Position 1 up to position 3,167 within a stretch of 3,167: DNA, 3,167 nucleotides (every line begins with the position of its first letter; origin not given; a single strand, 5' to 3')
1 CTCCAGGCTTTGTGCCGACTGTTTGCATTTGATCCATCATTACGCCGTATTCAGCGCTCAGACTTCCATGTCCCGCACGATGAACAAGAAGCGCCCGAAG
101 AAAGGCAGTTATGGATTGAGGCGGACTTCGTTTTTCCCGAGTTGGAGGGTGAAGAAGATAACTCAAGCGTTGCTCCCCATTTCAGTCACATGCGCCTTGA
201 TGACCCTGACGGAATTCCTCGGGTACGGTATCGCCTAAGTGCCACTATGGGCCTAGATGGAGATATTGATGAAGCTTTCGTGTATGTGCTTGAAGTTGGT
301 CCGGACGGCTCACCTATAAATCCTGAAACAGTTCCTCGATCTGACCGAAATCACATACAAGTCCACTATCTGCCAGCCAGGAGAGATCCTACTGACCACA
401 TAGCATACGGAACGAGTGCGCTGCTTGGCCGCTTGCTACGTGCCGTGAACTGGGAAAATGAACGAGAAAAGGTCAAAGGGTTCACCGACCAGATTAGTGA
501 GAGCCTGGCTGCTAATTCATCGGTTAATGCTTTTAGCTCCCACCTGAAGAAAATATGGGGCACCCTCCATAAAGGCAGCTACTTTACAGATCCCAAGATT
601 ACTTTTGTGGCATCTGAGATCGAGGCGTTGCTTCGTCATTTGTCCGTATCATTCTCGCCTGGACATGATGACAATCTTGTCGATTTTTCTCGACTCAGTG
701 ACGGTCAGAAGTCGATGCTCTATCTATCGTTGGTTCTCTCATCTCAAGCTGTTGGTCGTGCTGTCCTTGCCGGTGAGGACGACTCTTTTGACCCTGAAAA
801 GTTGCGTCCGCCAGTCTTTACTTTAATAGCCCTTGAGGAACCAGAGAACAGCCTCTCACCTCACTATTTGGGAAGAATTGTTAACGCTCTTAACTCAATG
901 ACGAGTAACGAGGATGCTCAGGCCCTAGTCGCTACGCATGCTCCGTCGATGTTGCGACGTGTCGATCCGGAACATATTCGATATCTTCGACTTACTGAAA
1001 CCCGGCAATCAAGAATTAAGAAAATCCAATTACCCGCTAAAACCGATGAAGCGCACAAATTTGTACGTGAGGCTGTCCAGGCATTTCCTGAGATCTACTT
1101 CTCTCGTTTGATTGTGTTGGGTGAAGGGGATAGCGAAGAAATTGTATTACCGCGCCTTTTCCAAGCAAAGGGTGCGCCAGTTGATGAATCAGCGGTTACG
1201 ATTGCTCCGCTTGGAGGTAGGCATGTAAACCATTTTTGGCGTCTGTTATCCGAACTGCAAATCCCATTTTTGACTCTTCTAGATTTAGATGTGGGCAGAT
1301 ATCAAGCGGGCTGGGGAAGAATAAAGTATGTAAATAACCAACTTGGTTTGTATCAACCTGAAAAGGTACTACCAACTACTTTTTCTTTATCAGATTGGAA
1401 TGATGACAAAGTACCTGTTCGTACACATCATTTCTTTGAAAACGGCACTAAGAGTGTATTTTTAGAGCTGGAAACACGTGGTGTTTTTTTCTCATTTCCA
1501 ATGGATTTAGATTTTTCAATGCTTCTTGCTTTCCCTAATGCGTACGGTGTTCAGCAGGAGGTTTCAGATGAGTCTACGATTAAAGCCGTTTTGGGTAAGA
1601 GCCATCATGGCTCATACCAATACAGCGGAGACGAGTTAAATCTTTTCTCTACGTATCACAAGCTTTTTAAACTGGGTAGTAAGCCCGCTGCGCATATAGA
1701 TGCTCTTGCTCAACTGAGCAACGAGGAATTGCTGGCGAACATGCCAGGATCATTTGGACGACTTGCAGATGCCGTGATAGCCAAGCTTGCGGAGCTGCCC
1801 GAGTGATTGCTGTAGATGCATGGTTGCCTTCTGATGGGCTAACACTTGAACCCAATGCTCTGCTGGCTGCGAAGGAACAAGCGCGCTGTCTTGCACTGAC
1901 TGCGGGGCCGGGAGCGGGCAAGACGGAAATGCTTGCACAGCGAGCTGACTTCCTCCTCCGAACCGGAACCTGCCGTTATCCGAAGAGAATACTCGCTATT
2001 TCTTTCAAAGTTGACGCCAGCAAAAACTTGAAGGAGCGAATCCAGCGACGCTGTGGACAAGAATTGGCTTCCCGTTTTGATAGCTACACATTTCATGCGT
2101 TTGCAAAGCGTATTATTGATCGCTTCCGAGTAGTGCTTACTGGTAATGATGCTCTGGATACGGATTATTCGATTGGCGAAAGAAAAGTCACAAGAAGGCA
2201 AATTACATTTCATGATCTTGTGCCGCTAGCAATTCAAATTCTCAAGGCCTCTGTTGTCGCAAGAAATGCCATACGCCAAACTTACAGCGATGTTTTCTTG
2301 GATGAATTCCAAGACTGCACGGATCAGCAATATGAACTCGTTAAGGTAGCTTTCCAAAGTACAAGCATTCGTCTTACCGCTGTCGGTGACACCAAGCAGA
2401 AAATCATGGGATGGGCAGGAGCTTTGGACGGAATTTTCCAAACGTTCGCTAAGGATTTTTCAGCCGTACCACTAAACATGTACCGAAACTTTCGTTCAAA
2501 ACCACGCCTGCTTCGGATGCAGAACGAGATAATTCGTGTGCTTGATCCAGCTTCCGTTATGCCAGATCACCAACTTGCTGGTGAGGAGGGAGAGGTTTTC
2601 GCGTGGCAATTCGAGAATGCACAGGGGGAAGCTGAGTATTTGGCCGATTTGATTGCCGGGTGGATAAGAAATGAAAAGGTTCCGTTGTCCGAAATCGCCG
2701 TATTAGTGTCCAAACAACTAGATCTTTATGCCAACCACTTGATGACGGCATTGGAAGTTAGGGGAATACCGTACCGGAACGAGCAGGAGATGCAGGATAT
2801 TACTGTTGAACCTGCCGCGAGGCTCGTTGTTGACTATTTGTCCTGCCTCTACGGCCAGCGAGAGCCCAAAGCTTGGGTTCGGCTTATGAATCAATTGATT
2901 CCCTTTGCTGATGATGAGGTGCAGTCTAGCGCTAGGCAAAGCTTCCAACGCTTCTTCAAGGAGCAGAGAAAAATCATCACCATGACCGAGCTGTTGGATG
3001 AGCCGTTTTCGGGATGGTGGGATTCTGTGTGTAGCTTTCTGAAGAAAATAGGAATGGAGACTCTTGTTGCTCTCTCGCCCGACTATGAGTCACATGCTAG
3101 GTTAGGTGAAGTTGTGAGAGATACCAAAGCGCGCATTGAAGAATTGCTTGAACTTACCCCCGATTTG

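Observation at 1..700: ATPase Walker A lies upstream of the window, implying a long N-terminal region for the GajA-like protein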

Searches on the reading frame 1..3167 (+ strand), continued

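Call 26: search_protein_families(library=pfam, proteins=[L001:1807-3729:+, L001:2-1726:+, L001:6366-7328:+, L001:7404-7628:+], max_evalue=0.001)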
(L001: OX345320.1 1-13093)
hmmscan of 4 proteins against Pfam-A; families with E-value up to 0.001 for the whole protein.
L001:1807-3729:+ (641 aa): 8 families
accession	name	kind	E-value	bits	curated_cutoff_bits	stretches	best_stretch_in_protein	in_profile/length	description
PF13175.12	AAA_15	-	3.1e-19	70.3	32.1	2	1-83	1-83/374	AAA ATPase domain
PF13304.12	AAA_21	-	1.2e-18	68.6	27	2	228-358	195-303/304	AAA domain, putative AbiEii toxin, Type IV TA system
PF20469.4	OLD-like_TOPRIM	-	2.2e-15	57.4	23.2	1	407-470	2-67/67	Overcoming lysogenization defect protein-like, TOPRIM domain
PF11398.14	DUF2813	-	9.9e-14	51.9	21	1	1-134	1-129/372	Protein of unknown function (DUF2813)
PF02463.25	SMC_N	-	3.3e-13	50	40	1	3-362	2-206/220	RecF/RecN/SMC N terminal domain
PF13476.12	AAA_23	-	2.5e-09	38.5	27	1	5-50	1-45/201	AAA domain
PF00005.33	ABC_tran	-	1.1e-05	26.5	25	1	24-93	11-79/137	ABC transporter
PF13555.12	AAA_29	-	1.1e-05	25.5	27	1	3-48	1-46/61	P-loop containing region of AAA domain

L001:2-1726:+ (575 aa): 1 family
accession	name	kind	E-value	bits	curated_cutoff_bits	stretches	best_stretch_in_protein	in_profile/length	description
PF00082.27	Peptidase_S8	-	6.3e-67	226.3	21.8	1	7-353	4-288/288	Subtilase family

L001:6366-7328:+ (321 aa): 2 families
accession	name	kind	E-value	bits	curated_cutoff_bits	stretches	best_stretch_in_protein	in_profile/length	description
PF12835.12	Integrase_1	-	4e-11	43.5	23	1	141-254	22-147/149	Integrase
PF00589.27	Phage_integrase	-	0.00095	19.4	27.1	0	143-254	18-137/172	Phage integrase family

L001:7404-7628:+ (75 aa): 0 families
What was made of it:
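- On Gabija GajA / Class 2 OLD nuclease: Pfam AAA_15, AAA_21 and SMC_N hits (call 26).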

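Call 30: predict_structure(alignment_id=A1)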
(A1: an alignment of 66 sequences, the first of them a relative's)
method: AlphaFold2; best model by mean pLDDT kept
length: 641 residues; sequences in the alignment: 66
mean_pLDDT: 64.8   pTM: 0.48
mean pLDDT of the five models: 64.8, 64.5, 60.0, 56.4, 51.9
residues with pLDDT >= 90: 65; 70-90: 217; 50-70: 184; < 50: 175
segments of 3 or more residues with pLDDT < 50: 27-34, 92-96, 166-168, 192-269, 320-382, 436-447
pLDDT, mean of each block of 10 residues (from residue 1): 80 76 53 53 72 61 63 77 74 51 66 82 77 83 79 69 53 54 56 43 37 36 36 34 37 32 38 54 59 58 61 57 41 43 38 33 31 37 57 52 61 77 86 57 50 76 87 79 88 84 83 86 89 91 93 90 85 68 90 82 79 94 94 86 56
secondary structure, 60 per line:
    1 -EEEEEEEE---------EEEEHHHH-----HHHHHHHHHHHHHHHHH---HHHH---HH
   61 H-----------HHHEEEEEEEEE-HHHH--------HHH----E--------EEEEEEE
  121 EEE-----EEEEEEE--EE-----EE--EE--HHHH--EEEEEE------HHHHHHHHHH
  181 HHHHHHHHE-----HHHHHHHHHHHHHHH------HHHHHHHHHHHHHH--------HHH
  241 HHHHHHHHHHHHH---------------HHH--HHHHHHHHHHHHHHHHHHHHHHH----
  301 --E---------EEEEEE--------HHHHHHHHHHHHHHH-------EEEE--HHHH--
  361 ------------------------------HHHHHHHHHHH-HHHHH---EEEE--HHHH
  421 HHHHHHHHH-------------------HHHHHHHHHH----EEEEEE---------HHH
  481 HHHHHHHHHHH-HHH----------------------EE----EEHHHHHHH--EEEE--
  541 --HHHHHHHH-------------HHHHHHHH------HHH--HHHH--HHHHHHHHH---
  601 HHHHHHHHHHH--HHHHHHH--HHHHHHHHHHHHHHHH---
elements in order: E2-9 E19-22 H23-26 H32-48 H52-55 E76-84 H86-89 E114-123 E129-135 H153-156 E159-164 H171-188 H195-209 H216-229 H238-253 H274-296 E313-318 H327-341 E349-352 H355-358 H391-401 H403-407 E411-414 H417-429 H449-458 E463-468 H478-491 H526-532 E535-538 H543-550 H564-571 H583-586 H589-597 H601-611 H614-620 H623-638
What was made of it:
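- The first AF2 run on a shallow alignment was poor (pLDDT 64.8, call 30).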

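Call 33: fold_search(model_id=the predicted structure, library=pdb)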
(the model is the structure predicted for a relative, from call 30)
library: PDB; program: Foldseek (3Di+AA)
matches with E <= 10: 271; with E <= 0.001: 25
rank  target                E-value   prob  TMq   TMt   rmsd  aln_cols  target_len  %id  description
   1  8x5i_B                4.0e-10  1.00  0.28  0.31  21.8       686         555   18  Structure of ATP/Mg2+ bound Gabija GajA (released 2024-02-28)
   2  8sm3_A                5.8e-10  1.00  0.29  0.33  20.1       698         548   17  Structure of Bacillus cereus VD045 Gabija GajA-GajB Complex (released 2023-11-22)
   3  6p74                  1.1e-09  1.00  0.27  0.32  20.9       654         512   16  OLD nuclease from Thermus Scotoductus (released 2020-01-29)
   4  8x5i_D                1.3e-09  1.00  0.31  0.35  19.5       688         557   17  Structure of ATP/Mg2+ bound Gabija GajA (released 2024-02-28)
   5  8u7i_A                2.8e-09  1.00  0.30  0.31  20.0       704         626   16  Structure of the phage immune evasion protein Gad1 bound to the Gabija GajAB complex (released 2023-11-22)
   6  8tjy_A                2.0e-07  1.00  0.24  0.31  19.3       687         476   14  Structure of Gabija AB complex (released 2024-04-24)
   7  8j4t_A                2.2e-07  1.00  0.24  0.31  18.6       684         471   15  GajA-GajB complex (released 2024-02-21)
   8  8x5i_A                5.4e-06  1.00  0.24  0.31  19.3       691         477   14  Structure of ATP/Mg2+ bound Gabija GajA (released 2024-02-28)
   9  8x5i_C                9.2e-06  1.00  0.22  0.29  18.4       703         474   13  Structure of ATP/Mg2+ bound Gabija GajA (released 2024-02-28)
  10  8tk0_A                9.6e-06  1.00  0.23  0.31  19.2       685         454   12  Structure of Gabija AB complex (released 2024-04-24)
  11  9lp9_B                1.1e-05  1.00  0.25  0.22  22.7       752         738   14  The cryo-EM structure of retron Eco8 in a standby state (released 2025-11-19)
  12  8wy4_A                1.6e-05  1.00  0.24  0.31  18.3       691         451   13  GajA tetramer with ATP (released 2024-02-28)
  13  8roa_C                4.4e-05  1.00  0.23  0.36  11.8       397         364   15  Human cohesin SMC1A-HD(longCC-EQ)/RAD21-C complex - ADP-bound conformation (released 2024-09-11)
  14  8jq9_A                5.4e-05  1.00  0.23  0.30  18.3       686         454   13  Structure of Gabija GajA (released 2024-02-28)
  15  8jqb_A                7.5e-05  1.00  0.25  0.32  18.4       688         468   14  Structure of Gabija GajA-GajB 4:4 Complex (released 2024-02-28)
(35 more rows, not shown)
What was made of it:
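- On Gabija GajA / Class 2 OLD nuclease: Xcc and Bp C-terminal-region matches at TMt about 0.6 (call 33).
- The C-terminal region matches the Class 2 OLD C-terminal regions at TMt about 0.6 (call 33).
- Tried and rejected: Foldseek TM-scores were about 0.3 (calls 30, 33).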

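Call 36: find_encoding_contigs(protein=P0001, flank=8000, max_places=4)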
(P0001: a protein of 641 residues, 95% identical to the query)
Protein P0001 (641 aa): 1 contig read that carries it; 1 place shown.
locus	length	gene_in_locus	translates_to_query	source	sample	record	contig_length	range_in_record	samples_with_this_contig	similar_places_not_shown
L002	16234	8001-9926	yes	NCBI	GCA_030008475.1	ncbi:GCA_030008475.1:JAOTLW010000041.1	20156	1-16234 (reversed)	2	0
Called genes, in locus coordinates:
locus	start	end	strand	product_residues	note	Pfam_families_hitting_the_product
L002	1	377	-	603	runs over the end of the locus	PF17899:Peptidase_M61_N, PF05299:Peptidase_M61, PF00595:PDZ (faint), PF13180:PDZ_2, PF17820:PDZ_6 (weak)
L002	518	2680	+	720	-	PF00515:TPR_1 (faint), PF07719:TPR_2 (faint), PF13176:TPR_7 (faint), PF13181:TPR_8 (faint), PF13414:TPR_11 (faint), PF13428:TPR_14 (faint), PF17874:TPR_MalT (weak), PF13424:TPR_12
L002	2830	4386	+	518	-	PF20975:DGCcoil, PF00990:GGDEF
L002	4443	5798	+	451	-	PF14793:DUF4478, PF03641:Lysine_decarbox, PF11892:PpnN_C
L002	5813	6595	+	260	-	PF02739:5_3_exonuc_N, PF01367:5_3_exonuc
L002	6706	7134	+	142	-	PF11399:DUF3192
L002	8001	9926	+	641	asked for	PF00005:ABC_tran (faint), PF02463:SMC_N, PF11398:DUF2813, PF13175:AAA_15, PF13476:AAA_23 (weak), PF13304:AAA_21, PF13175:AAA_15 (weak), PF20469:OLD-like_TOPRIM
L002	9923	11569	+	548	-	PF00580:UvrD-helicase, PF13245:AAA_19, PF00580:UvrD-helicase, PF13361:UvrD_C, PF13538:UvrD_C_2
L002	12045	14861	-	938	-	PF26550:Tricorn_2nd, PF00326:Peptidase_S9, PF20434:BD-FAE (weak)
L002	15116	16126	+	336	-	PF00180:Iso_dh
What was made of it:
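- On Gabija GajA / Class 2 OLD nuclease: The same arrangement occurs in Shewanella (call 36).
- The same two-gene cassette with the same 4-nt overlap occurs in Shewanella xiamenensis between housekeeping genes (call 36).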

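Call 41: search_protein_representatives(protein=P0001)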
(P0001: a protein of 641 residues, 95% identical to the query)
Query: 641 residues. Proteins with E-value up to 0.001 (for the whole library): 3330; up to 1e-10: 876; up to 1e-30: 339. The best 150 are listed.
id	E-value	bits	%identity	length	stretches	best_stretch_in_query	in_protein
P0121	1.9e-219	747.0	56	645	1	1-641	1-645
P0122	1.6e-206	704.3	65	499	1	136-641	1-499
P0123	7.6e-206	702.1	52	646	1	1-641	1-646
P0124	2.1e-199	680.8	51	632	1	9-640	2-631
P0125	3.5e-196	670.2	53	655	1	1-641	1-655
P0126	2.5e-169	581.5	47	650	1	1-641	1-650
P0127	3.4e-169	581.0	46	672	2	91-641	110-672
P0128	8.1e-164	563.3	47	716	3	73-566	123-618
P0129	6.0e-140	484.4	45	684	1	1-635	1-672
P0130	2.4e-135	469.2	42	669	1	1-641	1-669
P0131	1.0e-131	457.2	41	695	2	2-429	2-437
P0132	5.6e-129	448.2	43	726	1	1-629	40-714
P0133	1.7e-127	443.3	40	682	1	1-636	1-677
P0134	1.3e-126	440.4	81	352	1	185-435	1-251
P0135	7.1e-126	437.9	40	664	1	3-557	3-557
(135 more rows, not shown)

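Call 52: search_solved_structures(query=A2, max_evalue=0.001, show_alignments=2)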
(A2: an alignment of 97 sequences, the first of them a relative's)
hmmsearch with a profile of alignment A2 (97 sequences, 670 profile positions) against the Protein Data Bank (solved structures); distinct sequences matched with E-value up to 0.001: 59.
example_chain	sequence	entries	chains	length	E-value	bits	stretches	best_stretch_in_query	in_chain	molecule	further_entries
6p74_A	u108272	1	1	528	6.4e-25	91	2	157-482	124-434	Putative ATP-dependent endonuclease of the OLD family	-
8jq9_B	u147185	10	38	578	3.1e-22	82.1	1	1-580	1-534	Endonuclease GajA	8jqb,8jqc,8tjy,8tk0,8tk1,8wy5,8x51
8wy4_A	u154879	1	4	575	3.2e-22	82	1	1-579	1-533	Endonuclease GajA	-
8j4t_A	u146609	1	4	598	3.5e-22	81.9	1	1-580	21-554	Endonuclease GajA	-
8sm3_A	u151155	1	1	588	3.3e-21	78.7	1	3-580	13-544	Endonuclease GajA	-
8u7i_A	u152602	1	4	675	3.6e-21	78.6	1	3-580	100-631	Endonuclease GajA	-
9vh1_D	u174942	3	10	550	6.4e-15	57.9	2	2-48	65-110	Retron Ec78 probable ATPase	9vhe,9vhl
8ee4_A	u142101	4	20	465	1.3e-14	56.9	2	1-45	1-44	PtuA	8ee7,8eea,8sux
9kjx_B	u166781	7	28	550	1.6e-14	56.6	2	2-48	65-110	AAA family ATPase | Retron I-A effector PtuA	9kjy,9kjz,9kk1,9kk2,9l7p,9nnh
9vkz_A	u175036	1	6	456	3.4e-14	55.5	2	2-48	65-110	Retron Ec78 probable ATPase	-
9u9y_A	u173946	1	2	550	4e-14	55.3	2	2-48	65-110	AAA family ATPase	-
9nnb_C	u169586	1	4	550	2.7e-13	52.5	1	2-48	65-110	Retron I-A effector PtuA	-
9nnk_C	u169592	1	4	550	8.6e-13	50.9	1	2-48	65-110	Retreon I-A effector PtuA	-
1e69_A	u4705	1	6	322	2e-11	46.3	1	1-59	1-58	CHROMOSOME SEGREGATION SMC PROTEIN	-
22bu_B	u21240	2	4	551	2.5e-11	46.1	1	3-49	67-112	AAA family ATPase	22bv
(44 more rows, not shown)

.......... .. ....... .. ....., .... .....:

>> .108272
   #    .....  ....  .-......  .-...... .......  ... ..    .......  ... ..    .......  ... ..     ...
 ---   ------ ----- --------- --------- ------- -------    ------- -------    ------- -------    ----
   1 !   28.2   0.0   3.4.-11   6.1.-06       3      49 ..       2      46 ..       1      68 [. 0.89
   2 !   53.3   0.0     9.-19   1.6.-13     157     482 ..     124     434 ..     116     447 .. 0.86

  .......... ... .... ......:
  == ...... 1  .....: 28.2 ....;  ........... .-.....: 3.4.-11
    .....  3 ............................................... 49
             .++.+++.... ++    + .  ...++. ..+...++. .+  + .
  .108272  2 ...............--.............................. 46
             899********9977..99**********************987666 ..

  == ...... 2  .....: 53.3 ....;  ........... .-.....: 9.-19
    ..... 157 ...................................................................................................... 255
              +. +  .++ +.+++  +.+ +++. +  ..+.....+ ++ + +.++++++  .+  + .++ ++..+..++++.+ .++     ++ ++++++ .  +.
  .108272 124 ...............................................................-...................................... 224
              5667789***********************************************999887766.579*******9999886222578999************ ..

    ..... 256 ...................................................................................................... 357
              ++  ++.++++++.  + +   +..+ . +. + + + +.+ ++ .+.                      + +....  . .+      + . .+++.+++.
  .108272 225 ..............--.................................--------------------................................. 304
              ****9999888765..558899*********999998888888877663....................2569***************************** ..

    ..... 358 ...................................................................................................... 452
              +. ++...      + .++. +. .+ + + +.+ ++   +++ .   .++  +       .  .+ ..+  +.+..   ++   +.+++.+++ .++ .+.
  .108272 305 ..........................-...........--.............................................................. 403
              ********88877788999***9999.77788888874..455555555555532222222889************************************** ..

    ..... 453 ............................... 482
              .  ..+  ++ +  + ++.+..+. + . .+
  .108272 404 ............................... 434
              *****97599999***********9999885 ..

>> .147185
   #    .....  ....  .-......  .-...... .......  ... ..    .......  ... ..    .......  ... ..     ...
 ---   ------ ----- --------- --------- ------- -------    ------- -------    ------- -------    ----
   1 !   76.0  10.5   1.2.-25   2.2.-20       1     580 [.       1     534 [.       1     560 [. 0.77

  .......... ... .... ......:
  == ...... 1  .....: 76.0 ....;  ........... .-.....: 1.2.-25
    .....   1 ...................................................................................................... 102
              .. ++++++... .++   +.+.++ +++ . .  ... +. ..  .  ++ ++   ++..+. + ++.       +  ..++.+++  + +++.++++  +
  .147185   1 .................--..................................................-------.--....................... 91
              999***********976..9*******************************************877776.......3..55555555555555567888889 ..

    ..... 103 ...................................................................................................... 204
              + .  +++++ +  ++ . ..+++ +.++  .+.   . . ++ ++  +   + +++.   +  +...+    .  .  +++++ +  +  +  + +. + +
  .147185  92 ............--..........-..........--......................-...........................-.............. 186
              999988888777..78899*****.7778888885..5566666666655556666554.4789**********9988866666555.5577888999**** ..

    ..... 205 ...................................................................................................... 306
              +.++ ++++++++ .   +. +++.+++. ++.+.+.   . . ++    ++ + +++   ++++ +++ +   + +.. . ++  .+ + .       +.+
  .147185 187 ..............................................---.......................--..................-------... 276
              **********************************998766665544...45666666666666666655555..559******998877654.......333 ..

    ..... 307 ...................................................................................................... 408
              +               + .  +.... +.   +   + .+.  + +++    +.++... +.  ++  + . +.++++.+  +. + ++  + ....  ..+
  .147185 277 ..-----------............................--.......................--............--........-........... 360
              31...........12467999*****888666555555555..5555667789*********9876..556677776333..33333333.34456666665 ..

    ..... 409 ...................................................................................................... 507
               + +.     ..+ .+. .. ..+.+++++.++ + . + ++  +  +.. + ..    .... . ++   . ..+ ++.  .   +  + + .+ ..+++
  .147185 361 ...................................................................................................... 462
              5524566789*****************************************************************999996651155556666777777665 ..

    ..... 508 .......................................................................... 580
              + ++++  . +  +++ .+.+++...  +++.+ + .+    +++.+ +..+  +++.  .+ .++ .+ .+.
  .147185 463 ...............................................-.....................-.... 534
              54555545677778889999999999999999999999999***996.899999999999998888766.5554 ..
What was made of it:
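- Closest known: Bacillus cereus VD045 GajA. Same: Collinear profile alignment over GajA 1-534 (E 3e-22, call 52).
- Profile A2 aligns B. cereus GajA 1-534 in a single stretch, E 3e-22, and Thermus OLD 124-434, E 6e-25 (call 52). There is one gap of about 20 residues against Thermus OLD, in the loop between the signature helix and the Walker B strand (call 52).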
